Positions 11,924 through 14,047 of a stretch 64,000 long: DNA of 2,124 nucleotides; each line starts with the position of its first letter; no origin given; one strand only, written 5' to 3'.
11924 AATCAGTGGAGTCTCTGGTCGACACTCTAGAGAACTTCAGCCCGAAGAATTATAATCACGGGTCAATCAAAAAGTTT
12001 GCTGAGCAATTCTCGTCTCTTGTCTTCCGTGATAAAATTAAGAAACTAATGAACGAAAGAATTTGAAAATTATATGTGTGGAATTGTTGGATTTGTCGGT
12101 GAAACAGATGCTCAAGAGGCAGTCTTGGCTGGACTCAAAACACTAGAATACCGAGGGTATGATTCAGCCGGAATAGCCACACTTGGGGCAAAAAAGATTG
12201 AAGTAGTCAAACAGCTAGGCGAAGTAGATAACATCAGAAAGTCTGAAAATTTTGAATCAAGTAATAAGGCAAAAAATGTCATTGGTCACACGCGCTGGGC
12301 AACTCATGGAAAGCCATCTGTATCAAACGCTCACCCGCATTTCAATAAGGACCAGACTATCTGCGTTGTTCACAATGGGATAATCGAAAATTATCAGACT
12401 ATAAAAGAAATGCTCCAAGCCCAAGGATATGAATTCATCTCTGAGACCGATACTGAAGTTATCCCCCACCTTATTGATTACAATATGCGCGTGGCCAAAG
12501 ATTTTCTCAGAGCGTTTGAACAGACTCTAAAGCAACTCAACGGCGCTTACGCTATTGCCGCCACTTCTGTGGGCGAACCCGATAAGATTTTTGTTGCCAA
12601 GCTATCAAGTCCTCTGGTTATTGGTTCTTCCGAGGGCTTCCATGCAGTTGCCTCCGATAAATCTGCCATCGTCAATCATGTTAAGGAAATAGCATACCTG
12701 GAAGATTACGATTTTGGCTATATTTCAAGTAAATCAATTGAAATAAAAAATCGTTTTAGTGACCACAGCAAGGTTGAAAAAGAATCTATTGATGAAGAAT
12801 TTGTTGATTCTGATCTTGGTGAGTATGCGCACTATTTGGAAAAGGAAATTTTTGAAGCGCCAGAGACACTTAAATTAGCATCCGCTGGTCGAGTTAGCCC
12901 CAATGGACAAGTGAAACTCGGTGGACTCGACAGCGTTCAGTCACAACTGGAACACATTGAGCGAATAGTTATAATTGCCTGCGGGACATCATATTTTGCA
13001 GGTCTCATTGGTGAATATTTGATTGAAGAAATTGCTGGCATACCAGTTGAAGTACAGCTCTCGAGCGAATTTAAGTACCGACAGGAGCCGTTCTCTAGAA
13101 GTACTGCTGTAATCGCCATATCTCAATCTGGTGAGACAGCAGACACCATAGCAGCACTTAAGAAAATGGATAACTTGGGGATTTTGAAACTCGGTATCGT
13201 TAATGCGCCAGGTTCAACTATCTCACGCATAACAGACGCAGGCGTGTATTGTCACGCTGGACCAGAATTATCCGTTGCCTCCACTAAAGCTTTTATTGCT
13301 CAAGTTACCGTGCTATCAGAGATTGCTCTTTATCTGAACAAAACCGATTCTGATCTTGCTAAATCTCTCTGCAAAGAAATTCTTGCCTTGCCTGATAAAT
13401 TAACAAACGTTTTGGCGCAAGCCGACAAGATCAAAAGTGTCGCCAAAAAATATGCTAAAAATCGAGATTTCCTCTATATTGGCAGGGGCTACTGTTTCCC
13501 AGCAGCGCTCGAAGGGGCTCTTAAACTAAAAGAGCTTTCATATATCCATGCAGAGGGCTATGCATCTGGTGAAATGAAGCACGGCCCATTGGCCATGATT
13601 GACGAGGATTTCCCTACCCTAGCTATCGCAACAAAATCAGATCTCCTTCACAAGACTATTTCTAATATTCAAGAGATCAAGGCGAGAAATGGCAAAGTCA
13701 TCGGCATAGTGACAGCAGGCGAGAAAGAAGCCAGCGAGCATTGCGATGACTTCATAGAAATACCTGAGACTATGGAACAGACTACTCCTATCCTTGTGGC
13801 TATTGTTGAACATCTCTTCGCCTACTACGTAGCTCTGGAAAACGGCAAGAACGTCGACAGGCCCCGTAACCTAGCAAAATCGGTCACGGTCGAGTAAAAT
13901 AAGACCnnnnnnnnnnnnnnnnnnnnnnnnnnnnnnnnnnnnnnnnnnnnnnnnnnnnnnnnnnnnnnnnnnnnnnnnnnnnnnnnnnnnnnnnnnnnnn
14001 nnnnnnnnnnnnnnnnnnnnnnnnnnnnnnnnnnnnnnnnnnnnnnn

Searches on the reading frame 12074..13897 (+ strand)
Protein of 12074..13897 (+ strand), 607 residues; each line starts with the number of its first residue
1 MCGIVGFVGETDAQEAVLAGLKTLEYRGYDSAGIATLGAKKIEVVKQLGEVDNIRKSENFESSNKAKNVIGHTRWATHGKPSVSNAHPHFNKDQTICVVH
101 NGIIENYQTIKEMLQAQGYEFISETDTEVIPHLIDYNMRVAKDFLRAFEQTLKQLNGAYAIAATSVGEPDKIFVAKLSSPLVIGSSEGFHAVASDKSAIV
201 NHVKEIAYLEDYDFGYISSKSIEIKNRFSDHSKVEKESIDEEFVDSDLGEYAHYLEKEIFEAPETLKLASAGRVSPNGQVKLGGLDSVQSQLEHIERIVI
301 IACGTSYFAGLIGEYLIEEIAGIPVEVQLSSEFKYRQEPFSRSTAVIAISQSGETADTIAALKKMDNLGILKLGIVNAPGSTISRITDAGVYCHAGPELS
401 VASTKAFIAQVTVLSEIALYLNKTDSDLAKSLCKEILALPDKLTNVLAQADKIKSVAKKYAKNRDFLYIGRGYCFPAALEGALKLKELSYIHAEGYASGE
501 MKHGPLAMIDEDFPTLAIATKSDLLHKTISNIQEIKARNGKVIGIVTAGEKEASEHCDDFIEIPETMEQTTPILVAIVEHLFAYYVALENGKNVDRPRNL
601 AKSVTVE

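Call 54: search_protein_families(library=pfam, proteins=[window:12074-13897:+], max_evalue=0.001)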
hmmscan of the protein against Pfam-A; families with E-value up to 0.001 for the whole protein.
window:12074-13897:+ (607 aa): 4 families
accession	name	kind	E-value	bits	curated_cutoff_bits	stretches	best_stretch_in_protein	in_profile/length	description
PF01380.27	SIS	-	6.7e-51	171.9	25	2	292-415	2-126/131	SIS domain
PF13522.11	GATase_6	-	2e-20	73.6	27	1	66-195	10-130/130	Glutamine amidotransferase domain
PF13537.11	GATase_7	-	3.2e-15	56.7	25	1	83-199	10-121/123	Glutamine amidotransferase domain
PF13230.11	GATase_4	-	2e-05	24.1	23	1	65-130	70-133/272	Glutamine amidotransferases class-II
